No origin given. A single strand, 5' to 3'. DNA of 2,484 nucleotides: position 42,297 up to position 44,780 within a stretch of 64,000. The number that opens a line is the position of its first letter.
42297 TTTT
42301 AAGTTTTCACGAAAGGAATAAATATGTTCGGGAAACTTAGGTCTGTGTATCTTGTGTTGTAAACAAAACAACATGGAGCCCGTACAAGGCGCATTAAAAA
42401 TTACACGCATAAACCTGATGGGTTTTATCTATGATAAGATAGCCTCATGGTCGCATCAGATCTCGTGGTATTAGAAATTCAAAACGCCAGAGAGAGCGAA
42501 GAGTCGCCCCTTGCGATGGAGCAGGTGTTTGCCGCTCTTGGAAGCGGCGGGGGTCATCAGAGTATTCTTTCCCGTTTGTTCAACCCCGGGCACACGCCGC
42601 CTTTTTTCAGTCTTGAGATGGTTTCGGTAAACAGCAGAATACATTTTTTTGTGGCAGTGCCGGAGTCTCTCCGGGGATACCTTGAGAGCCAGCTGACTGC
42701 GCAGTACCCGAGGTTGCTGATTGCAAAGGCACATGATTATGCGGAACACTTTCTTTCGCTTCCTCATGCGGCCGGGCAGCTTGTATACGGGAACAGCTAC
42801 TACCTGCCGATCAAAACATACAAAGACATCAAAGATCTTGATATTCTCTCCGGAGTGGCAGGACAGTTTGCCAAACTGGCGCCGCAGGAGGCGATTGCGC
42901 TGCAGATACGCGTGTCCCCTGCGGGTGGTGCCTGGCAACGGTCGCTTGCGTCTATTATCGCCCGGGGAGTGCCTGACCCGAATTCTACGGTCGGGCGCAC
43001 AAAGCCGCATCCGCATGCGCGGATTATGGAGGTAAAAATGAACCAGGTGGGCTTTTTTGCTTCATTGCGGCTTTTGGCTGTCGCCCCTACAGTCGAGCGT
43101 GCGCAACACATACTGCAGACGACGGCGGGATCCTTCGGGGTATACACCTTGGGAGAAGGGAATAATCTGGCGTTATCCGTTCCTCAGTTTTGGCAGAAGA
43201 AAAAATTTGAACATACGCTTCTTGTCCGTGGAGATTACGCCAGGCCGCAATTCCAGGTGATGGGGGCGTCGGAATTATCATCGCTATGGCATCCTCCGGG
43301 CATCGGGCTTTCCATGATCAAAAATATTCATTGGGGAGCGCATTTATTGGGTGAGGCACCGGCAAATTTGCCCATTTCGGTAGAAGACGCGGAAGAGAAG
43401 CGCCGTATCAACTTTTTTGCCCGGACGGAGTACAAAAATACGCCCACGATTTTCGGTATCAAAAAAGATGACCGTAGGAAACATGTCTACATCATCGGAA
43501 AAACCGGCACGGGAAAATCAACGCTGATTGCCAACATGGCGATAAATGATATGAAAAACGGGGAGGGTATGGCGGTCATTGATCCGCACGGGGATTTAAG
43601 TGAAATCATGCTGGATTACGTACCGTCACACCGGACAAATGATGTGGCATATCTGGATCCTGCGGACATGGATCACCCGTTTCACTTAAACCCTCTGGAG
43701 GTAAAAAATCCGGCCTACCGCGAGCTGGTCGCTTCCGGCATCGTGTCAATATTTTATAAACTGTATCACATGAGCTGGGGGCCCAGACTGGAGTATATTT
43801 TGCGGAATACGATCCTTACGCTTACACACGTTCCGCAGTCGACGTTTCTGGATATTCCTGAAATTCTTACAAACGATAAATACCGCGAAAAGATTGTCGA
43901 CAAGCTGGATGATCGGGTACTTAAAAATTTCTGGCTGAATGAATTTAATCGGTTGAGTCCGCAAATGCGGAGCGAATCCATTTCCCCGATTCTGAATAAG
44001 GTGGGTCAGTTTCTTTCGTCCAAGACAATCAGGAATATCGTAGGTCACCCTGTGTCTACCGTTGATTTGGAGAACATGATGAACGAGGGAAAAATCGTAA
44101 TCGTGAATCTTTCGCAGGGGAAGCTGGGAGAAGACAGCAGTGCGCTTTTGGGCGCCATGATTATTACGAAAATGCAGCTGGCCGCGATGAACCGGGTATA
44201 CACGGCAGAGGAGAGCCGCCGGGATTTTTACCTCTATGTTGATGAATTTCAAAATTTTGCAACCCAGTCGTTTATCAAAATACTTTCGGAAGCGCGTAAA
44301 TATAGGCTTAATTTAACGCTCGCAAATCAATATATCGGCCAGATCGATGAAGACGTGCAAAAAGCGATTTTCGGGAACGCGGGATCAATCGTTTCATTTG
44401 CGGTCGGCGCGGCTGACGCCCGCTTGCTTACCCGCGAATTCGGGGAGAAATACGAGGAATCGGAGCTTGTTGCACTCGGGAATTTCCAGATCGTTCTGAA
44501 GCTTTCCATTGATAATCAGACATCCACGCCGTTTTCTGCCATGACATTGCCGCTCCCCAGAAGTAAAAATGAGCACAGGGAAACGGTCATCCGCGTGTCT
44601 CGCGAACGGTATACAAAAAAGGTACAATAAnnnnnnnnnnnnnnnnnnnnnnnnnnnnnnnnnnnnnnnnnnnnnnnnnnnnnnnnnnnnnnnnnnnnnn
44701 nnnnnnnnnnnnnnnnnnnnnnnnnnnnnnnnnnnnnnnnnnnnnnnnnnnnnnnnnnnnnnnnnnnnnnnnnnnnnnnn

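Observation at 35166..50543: Gram-positive/CPR-style type IV secretion system wrapped around housekeeping genes next to oriC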

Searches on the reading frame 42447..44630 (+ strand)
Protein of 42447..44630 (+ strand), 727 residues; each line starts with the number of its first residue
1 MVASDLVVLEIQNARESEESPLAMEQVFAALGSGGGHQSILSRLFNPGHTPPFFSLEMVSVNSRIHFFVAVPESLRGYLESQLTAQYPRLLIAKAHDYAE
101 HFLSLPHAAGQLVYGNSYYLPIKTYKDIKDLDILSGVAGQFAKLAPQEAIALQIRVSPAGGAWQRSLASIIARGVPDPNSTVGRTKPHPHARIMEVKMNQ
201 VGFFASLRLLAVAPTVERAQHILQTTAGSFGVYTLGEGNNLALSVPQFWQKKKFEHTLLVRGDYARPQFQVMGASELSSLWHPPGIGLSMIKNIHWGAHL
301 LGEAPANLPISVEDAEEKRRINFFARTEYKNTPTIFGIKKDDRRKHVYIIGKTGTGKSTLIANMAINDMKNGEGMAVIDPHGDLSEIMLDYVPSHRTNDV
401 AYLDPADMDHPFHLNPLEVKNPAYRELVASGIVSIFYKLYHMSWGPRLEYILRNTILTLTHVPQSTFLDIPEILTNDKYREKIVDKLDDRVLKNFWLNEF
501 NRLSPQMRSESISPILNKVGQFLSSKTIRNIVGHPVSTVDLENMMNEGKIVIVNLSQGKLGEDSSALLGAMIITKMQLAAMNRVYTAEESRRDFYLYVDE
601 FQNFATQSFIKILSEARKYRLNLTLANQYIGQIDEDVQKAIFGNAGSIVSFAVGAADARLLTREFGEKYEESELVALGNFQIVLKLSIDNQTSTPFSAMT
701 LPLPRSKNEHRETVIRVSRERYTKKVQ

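Call 3: search_protein_families(library=pfam, proteins=[window:42447-44630:+], max_evalue=0.01)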
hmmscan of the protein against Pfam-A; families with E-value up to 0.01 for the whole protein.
window:42447-44630:+ (727 aa): 5 families
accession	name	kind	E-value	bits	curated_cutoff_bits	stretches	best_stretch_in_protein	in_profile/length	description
PF01935.23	DUF87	-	7.7e-10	39.7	23.2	1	344-557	23-203/220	Helicase HerA, central domain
PF10412.15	TrwB_AAD_bind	-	4.8e-08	32.7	20.5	1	337-653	8-310/387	Type IV secretion-system coupling protein DNA-binding domain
PF12696.13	TraG-D_C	-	1.6e-05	25.2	22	1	595-670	3-84/126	TraM recognition site of TraD and TraG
PF13401.12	AAA_22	-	0.0026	18.5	27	0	343-365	4-26/130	AAA domain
PF20720.3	nSTAND3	-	0.0092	16.1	27.2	0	342-387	15-60/155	Novel STAND NTPase 3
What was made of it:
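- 42447..44630 (+): Soluble T4CP(VirD4)-superfamily ATPase (727 aa). N-domain of about 330 aa (Pfam PF26449 in homologues). ATPase domain with Walker A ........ (351-358), an all-helical insertion (about 422-546) and Walker B DE (599-600). No TM anchor. Pfam TrwB_AAD_bind, TraG-D_C and DUF87 (call 3).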

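Call 28: search_protein_families(library=ncbifam, proteins=[window:42447-44630:+], max_evalue=1)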
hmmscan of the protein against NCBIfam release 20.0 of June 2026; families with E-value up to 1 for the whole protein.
window:42447-44630:+ (727 aa): 36 families (the best 25 are shown)
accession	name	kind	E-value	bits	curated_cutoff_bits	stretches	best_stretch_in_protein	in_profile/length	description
NF045973.1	conju_CD1115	equivalog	9.1e-11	41.3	250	1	340-654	20-358/442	VirD4-like conjugal transfer protein, CD1115 family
TIGR03743.1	SXT_TraD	subfamily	9.2e-11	40.9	366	2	339-385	170-218/636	conjugative transfer system coupling protein TraD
NF053655.1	CedD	equivalog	6.6e-09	35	600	2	333-396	210-273/527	DNA-translocating ATPase CedD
NF033849.1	ser_rich_anae_1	subfamily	1.2e-06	26.2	650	1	327-634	743-1075/1163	serine-rich protein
TIGR03754.1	conj_TOL_TraD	equivalog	8e-06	24.6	647.55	1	338-385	174-221/643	type IV conjugative transfer system coupling protein TraD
NF045975.1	VirB4_plasma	equivalog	5.9e-05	21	590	1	324-385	493-556/894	Mbov_0397 family ICE element conjugal transfer ATPase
TIGR00929.1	VirB4_CagE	subfamily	8.8e-05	20.9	643.1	1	322-426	427-512/792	VirB4 family type IV secretion/conjugal transfer ATPase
NF045971.1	conju_CD1110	equivalog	0.00053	18.4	325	1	568-662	605-702/752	VirB4-like conjugal transfer ATPase, CD1110 family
TIGR02237.1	recomb_radB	equivalog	0.0019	18.1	172.4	1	349-392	17-59/210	DNA repair and recombination protein RadB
TIGR03597.1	GTPase_YqeH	equivalog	0.0032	16.7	297.4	1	337-365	148-176/361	ribosome biogenesis GTPase YqeH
NF040819.1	helicase_HerA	equivalog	0.0042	15.7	970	1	345-392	157-205/561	DNA double-strand break repair helicase HerA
NF045998.1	cleave_ABC_plasm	equivalog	0.0064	14.8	500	1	327-365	476-514/673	Mbov_0121 family peptidase domain-containing ABC transporter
NF041447.1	TrbC_conju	equivalog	0.0072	14.8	800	1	339-380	124-165/685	F-type conjugative transfer protein TrbC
NF006505.0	PRK08939.1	equivalog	0.0079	15.5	228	1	337-369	149-180/306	primosomal protein DnaI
NF002981.0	PRK03695.1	equivalog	0.0083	15.5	281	1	345-374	27-54/253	vitamin B12 ABC transporter ATP-binding protein BtuD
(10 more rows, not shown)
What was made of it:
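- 42447..44630 (+): NCBIfam VirD4-like CD1115 9e-11, far below its cut-off; TraD; CedD (call 28).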

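Call 49: search_solved_structures(query=A2, max_evalue=1)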
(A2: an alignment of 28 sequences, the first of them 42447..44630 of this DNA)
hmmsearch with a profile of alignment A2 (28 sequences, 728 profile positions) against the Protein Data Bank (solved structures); distinct sequences matched with E-value up to 1: 9.
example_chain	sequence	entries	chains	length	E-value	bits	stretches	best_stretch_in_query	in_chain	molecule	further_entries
1gl6_A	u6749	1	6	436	0.00012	23.6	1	338-385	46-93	ATPASE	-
1e9r_A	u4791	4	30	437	0.00012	23.6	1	338-385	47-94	CONJUGAL TRANSFER PROTEIN TRWB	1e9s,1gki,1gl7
6sz9_A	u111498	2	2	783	0.0057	18.1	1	338-384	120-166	IcmO (DotL)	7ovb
9c1m_M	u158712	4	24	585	0.035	15.5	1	329-414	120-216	ATP-binding protein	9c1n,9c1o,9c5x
8bns_A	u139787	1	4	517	0.037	15.4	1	341-417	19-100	AAA ATPase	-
1f48_A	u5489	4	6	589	0.11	13.8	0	347-422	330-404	ARSENITE-TRANSLOCATING ATPASE | ARSENICAL PUMP-DRIVING ATPASE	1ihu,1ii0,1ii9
9x1l_A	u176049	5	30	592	0.17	13.2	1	345-388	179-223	DNA helicase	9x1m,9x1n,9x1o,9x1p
8wdb_D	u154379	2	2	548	0.92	10.8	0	343-396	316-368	Probable dipeptide-transport ATP-binding protein ABC transporter DppD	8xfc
8wd9_D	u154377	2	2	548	0.94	10.8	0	343-396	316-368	Probable dipeptide-transport ATP-binding protein ABC transporter DppD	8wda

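Call 51: find_homologous_proteins(query=window:42447-44630:+, max_evalue=0.001)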
Query window:42447-44630:+ (727 aa): 4352 proteins with E <= 0.001 among 8000 candidates; the best 120 are listed.
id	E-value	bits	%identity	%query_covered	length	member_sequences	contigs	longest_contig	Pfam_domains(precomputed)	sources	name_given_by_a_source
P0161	0.0e+0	1616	98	100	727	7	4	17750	PF26449.1,PF10412.16,PF01935.24,PF12696.14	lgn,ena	-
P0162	0.0e+0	1505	90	100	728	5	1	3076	PF26449.1,PF10412.16,PF01935.24,PF12696.14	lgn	-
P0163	0.0e+0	1422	85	100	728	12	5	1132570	PF26449.1,PF10412.16,PF01935.24,PF12696.14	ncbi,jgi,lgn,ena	-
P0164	0.0e+0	1376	82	100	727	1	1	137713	PF26449.1,PF10412.16,PF01935.24,PF12696.14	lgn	-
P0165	0.0e+0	1366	82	100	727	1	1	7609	PF26449.1,PF10412.16,PF01935.24,PF12696.14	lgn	-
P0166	0.0e+0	1359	81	100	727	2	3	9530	PF26449.1,PF10412.16,PF01935.24,PF12696.14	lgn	-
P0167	0.0e+0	1358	81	100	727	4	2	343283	PF26449.1,PF10412.16,PF01935.24,PF12696.14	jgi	-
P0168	0.0e+0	1357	81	100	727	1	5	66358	PF26449.1,PF10412.16,PF01935.24,PF12696.14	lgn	-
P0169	0.0e+0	1340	81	100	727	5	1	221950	PF26449.1,PF10412.16,PF01935.24,PF12696.14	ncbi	-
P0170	0.0e+0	1316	78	100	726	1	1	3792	PF26449.1,PF10412.16,PF01935.24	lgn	-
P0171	0.0e+0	1300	78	100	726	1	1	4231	PF26449.1,PF10412.16,PF01935.24,PF12696.14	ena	-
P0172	0.0e+0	1297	76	100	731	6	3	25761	PF26449.1,PF10412.16,PF01935.24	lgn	-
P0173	0.0e+0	1296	76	100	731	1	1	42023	PF26449.1,PF10412.16,PF01935.24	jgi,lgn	jgi:hypothetical protein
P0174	0.0e+0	1296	77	100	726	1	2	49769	PF26449.1,PF10412.16,PF01935.24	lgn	-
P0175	0.0e+0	1294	76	100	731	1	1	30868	PF26449.1,PF10412.16,PF01935.24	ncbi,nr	ncbi:ATP-binding protein [Candidatus Woesebacteria bacterium]|nr:ATP-binding protein [Candidatus Woe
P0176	0.0e+0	1289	76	100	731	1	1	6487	PF26449.1,PF10412.16,PF01935.24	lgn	-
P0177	0.0e+0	1286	76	100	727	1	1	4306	PF26449.1,PF10412.16,PF01935.24,PF12696.14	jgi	jgi:hypothetical protein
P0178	0.0e+0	1286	77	100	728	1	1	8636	PF26449.1,PF10412.16,PF01935.24,PF12696.14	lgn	-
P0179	0.0e+0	1277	77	100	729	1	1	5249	PF26449.1,PF10412.16,PF01935.24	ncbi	-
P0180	0.0e+0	1277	76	100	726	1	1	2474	PF26449.1,PF10412.16,PF01935.24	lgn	-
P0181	0.0e+0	1240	74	99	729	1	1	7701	PF26449.1,PF10412.16,PF01935.24,PF12696.14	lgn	-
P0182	0.0e+0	1233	73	99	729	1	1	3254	PF26449.1,PF10412.16,PF01935.24,PF12696.14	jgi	-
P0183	0.0e+0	1233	73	100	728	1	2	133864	PF26449.1,PF10412.16,PF01935.24,PF12696.14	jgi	jgi:hypothetical protein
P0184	0.0e+0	1233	72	100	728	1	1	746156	PF26449.1,PF10412.16,PF01935.24,PF12696.14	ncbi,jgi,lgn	-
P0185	0.0e+0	1226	73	99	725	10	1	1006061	PF26449.1,PF10412.16,PF01935.24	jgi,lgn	jgi:hypothetical protein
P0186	0.0e+0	1224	73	100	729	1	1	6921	PF26449.1,PF10412.16,PF01935.24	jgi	jgi:hypothetical protein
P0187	0.0e+0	1224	73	99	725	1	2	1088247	PF26449.1,PF10412.16,PF01935.24,PF02534.21,PF12696.14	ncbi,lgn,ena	-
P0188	0.0e+0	1223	74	99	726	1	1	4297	PF26449.1,PF10412.16,PF01935.24,PF12696.14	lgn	-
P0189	0.0e+0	1222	73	99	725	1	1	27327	PF26449.1,PF10412.16,PF01935.24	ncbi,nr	ncbi:MAG: DUF87 domain-containing protein [Candidatus Gottesmanbacteria bacterium]|nr:DUF87 domain-c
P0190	0.0e+0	1222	72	100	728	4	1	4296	PF26449.1,PF10412.16,PF01935.24,PF12696.14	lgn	-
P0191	0.0e+0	1220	73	100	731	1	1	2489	PF26449.1,PF10412.16,PF01935.24,PF12696.14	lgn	-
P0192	0.0e+0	1220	72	100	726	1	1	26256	PF26449.1,PF10412.16,PF01935.24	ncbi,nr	ncbi:type IV secretion system DNA-binding domain-containing protein [Candidatus Gottesmanbacteria ba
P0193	0.0e+0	1220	72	99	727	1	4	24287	PF26449.1,PF10412.16,PF01935.24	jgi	jgi:hypothetical protein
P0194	0.0e+0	1219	73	99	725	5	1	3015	PF26449.1,PF10412.16,PF01935.24,PF12696.14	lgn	-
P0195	0.0e+0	1219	72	100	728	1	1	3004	PF26449.1,PF10412.16,PF01935.24,PF12696.14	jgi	-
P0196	0.0e+0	1218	72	99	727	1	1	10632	PF26449.1,PF10412.16,PF01935.24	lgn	-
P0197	0.0e+0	1218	72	99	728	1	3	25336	PF26449.1,PF10412.16,PF01935.24,PF12696.14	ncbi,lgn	-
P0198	0.0e+0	1218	73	99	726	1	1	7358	PF26449.1,PF10412.16,PF01935.24,PF12696.14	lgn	-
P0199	0.0e+0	1217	74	99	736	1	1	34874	PF26449.1,PF10412.16,PF01935.24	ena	-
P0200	0.0e+0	1217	72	99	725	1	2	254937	PF26449.1,PF10412.16,PF01935.24,PF02534.21,PF12696.14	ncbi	-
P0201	0.0e+0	1216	72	99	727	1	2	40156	PF26449.1,PF10412.16,PF01935.24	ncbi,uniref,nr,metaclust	ncbi:hypothetical protein A2Z00_05435 [Candidatus Gottesmanbacteria bacterium RBG_13_45_10]|uniref:T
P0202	0.0e+0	1216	72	100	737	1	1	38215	PF26449.1,PF10412.16,PF01935.24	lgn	-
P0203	0.0e+0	1216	73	99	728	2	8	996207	PF26449.1,PF10412.16,PF01935.24,PF12696.14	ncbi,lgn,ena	-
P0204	0.0e+0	1214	72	99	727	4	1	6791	PF26449.1,PF10412.16,PF01935.24,PF04851.22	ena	-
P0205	0.0e+0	1214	74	100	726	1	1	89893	PF26449.1,PF10412.16,PF01935.24,PF12696.14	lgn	-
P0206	0.0e+0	1214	72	99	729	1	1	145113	PF26449.1,PF10412.16,PF01935.24,PF12696.14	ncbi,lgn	-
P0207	0.0e+0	1213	73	99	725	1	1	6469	PF26449.1,PF10412.16,PF01935.24,PF12696.14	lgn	-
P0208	0.0e+0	1213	72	99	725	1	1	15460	PF26449.1,PF10412.16,PF01935.24,PF12696.14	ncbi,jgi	jgi:hypothetical protein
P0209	0.0e+0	1213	73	99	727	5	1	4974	PF26449.1,PF10412.16,PF01935.24,PF12696.14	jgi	jgi:hypothetical protein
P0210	0.0e+0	1212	72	99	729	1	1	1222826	PF26449.1,PF10412.16,PF01935.24,PF12696.14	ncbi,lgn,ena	-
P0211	0.0e+0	1211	72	99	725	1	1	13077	PF26449.1,PF10412.16,PF01935.24,PF12696.14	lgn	-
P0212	0.0e+0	1211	72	99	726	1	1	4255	PF26449.1,PF10412.16,PF01935.24,PF12696.14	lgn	-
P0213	0.0e+0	1208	73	99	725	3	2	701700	PF26449.1,PF10412.16,PF01935.24,PF12696.14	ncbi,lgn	-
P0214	0.0e+0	1208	72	100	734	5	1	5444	PF26449.1,PF10412.16,PF01935.24,PF12696.14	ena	-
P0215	0.0e+0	1205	71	99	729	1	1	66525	PF26449.1,PF10412.16,PF01935.24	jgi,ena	-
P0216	0.0e+0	1205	72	99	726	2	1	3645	PF26449.1,PF10412.16,PF01935.24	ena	-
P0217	0.0e+0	1204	72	99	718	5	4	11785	PF26449.1,PF10412.16,PF01935.24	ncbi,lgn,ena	ncbi:MAG: type IV secretion system DNA-binding domain-containing protein [Patescibacteria group bact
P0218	0.0e+0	1204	73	100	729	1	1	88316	PF26449.1,PF10412.16,PF01935.24,PF12696.14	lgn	-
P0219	0.0e+0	1203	72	99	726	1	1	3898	PF26449.1,PF10412.16,PF01935.24,PF12696.14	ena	-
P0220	0.0e+0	1201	73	100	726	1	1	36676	PF26449.1,PF10412.16,PF01935.24,PF12696.14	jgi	-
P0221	0.0e+0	1201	73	99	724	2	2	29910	PF26449.1,PF10412.16,PF01935.24,PF12696.14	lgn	-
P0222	0.0e+0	1200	71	99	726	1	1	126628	PF26449.1,PF10412.16,PF01935.24,PF12696.14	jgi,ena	-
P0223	0.0e+0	1200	72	99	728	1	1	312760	PF26449.1,PF10412.16,PF01935.24,PF12696.14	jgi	jgi:hypothetical protein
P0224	0.0e+0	1199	72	99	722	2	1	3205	PF26449.1,PF10412.16,PF01935.24,PF12696.14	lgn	-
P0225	0.0e+0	1198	72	99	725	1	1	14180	PF26449.1,PF10412.16,PF01935.24,PF12696.14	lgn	-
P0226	0.0e+0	1197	71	100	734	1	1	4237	PF26449.1,PF10412.16,PF01935.24,PF12696.14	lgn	-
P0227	0.0e+0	1197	70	99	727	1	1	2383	PF26449.1,PF10412.16,PF01935.24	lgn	-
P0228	0.0e+0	1196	71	99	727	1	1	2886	PF26449.1,PF10412.16,PF01935.24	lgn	-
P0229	0.0e+0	1196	72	100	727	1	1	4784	PF26449.1,PF10412.16,PF01935.24,PF12696.14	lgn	-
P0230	0.0e+0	1196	70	99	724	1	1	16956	PF26449.1,PF10412.16,PF01935.24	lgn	-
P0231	0.0e+0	1195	71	99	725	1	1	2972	PF26449.1,PF10412.16,PF01935.24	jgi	-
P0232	0.0e+0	1195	71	99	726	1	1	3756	PF26449.1,PF10412.16,PF01935.24,PF12696.14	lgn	-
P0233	0.0e+0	1195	70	100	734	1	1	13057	PF26449.1,PF10412.16,PF01935.24,PF12696.14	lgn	-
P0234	0.0e+0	1193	73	100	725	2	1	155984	PF26449.1,PF10412.16,PF01935.24,PF12696.14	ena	-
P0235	0.0e+0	1193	71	100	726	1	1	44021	PF26449.1,PF10412.16,PF01935.24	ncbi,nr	ncbi:DUF87 domain-containing protein [Candidatus Gottesmanbacteria bacterium]|nr:DUF87 domain-contai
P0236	0.0e+0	1193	71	100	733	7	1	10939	PF26449.1,PF10412.16,PF01935.24,PF12696.14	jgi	-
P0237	0.0e+0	1192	71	100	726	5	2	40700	PF26449.1,PF10412.16,PF01935.24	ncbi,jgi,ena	-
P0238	0.0e+0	1192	71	99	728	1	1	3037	PF26449.1,PF10412.16,PF01935.24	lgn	-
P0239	0.0e+0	1192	71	99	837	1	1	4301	PF26449.1,PF10412.16,PF01935.24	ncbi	-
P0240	0.0e+0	1191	72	99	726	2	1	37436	PF26449.1,PF10412.16,PF01935.24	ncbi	-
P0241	0.0e+0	1191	71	100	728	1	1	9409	PF26449.1,PF10412.16,PF01935.24,PF12696.14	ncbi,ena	-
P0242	0.0e+0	1191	71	100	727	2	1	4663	PF26449.1,PF10412.16,PF01935.24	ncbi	ncbi:MAG: type IV secretory system conjugative DNA transfer family protein [Patescibacteria group ba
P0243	0.0e+0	1190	72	99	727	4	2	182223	PF26449.1,PF10412.16,PF01935.24,PF12696.14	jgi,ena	-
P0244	0.0e+0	1189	70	100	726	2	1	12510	PF26449.1,PF10412.16,PF01935.24,PF12696.14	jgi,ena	-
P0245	0.0e+0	1188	71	99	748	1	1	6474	PF26449.1,PF10412.16,PF01935.24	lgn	-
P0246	0.0e+0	1188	72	99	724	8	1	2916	PF26449.1,PF10412.16,PF01935.24,PF12696.14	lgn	-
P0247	0.0e+0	1187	71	99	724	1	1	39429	PF26449.1,PF10412.16,PF01935.24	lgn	-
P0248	0.0e+0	1187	71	99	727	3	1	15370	PF26449.1,PF10412.16,PF01935.24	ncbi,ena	-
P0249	0.0e+0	1187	72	99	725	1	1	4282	PF26449.1,PF10412.16,PF01935.24,PF12696.14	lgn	-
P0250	0.0e+0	1185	71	99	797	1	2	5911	PF26449.1,PF10412.16,PF01935.24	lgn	-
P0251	0.0e+0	1184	71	99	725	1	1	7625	PF26449.1,PF10412.16,PF01935.24,PF12696.14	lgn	-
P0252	0.0e+0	1183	70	100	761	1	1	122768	PF26449.1,PF10412.16,PF01935.24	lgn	-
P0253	0.0e+0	1180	70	99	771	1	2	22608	PF26449.1,PF10412.16,PF01935.24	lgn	-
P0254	0.0e+0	1180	71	99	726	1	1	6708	PF26449.1,PF10412.16,PF01935.24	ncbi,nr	ncbi:DUF87 domain-containing protein [Candidatus Gottesmanbacteria bacterium]|nr:DUF87 domain-contai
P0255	0.0e+0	1180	70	99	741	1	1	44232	PF26449.1,PF10412.16,PF01935.24,PF12696.14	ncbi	-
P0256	0.0e+0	1180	70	100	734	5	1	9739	PF26449.1,PF10412.16,PF01935.24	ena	-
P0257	0.0e+0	1179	71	99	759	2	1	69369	PF26449.1,PF10412.16,PF01935.24,PF12696.14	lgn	-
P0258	0.0e+0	1179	69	100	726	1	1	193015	PF26449.1,PF10412.16,PF01935.24,PF12696.14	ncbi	-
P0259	0.0e+0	1178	70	100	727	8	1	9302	PF26449.1,PF10412.16,PF01935.24,PF12696.14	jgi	-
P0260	0.0e+0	1178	70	99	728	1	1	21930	PF26449.1,PF10412.16,PF01935.24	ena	-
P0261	0.0e+0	1178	70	99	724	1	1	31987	PF26449.1,PF10412.16,PF01935.24,PF02534.21,PF12696.14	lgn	-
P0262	0.0e+0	1177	70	99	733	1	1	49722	PF26449.1,PF10412.16,PF01935.24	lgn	-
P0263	0.0e+0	1176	70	99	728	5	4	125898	PF26449.1,PF10412.16,PF01935.24,PF12696.14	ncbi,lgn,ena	-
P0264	0.0e+0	1175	70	99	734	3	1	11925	PF26449.1,PF10412.16,PF01935.24,PF12696.14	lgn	-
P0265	0.0e+0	1174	70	99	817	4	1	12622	PF26449.1,PF10412.16,PF01935.24,PF12696.14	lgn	-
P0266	0.0e+0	1173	69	100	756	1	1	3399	PF26449.1,PF10412.16,PF01935.24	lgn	-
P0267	0.0e+0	1172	71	99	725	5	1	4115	PF26449.1,PF10412.16,PF01935.24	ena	-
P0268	0.0e+0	1172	70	100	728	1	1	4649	PF26449.1,PF10412.16,PF01935.24,PF12696.14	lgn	-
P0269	0.0e+0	1172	68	100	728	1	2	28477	PF26449.1,PF10412.16,PF01935.24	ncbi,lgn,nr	ncbi:DUF87 domain-containing protein [Candidatus Gottesmanbacteria bacterium]|nr:DUF87 domain-contai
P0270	0.0e+0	1171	74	92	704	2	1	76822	PF26449.1,PF10412.16,PF01935.24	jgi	jgi:hypothetical protein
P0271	0.0e+0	1171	69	100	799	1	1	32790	PF26449.1,PF10412.16,PF01935.24,PF12696.14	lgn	-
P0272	0.0e+0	1171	70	100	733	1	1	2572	PF26449.1,PF10412.16,PF01935.24,PF12696.14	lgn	-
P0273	0.0e+0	1171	70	99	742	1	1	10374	PF26449.1,PF10412.16,PF01935.24,PF12696.14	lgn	-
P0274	0.0e+0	1170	69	99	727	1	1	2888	PF26449.1,PF10412.16,PF01935.24,PF12696.14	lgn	-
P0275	0.0e+0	1170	70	99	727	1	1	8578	PF26449.1,PF10412.16,PF01935.24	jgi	jgi:hypothetical protein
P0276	0.0e+0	1170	70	99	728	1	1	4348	PF26449.1,PF10412.16,PF01935.24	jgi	jgi:hypothetical protein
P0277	0.0e+0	1170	69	99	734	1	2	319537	PF26449.1,PF10412.16,PF01935.24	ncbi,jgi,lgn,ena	-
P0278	0.0e+0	1170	71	99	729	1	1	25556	PF26449.1,PF10412.16,PF01935.24,PF02534.21,PF12696.14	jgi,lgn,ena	-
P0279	0.0e+0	1169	70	99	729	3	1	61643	PF26449.1,PF10412.16,PF01935.24,PF12696.14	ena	-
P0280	0.0e+0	1168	70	99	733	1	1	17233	PF26449.1,PF10412.16,PF01935.24,PF12696.14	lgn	-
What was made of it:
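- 42447..44630 (+): PF26449 in homologues (call 51).
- Checked: Its N-domain is not novel: homologues carry the precomputed Pfam domain PF26449.1 (call 51).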
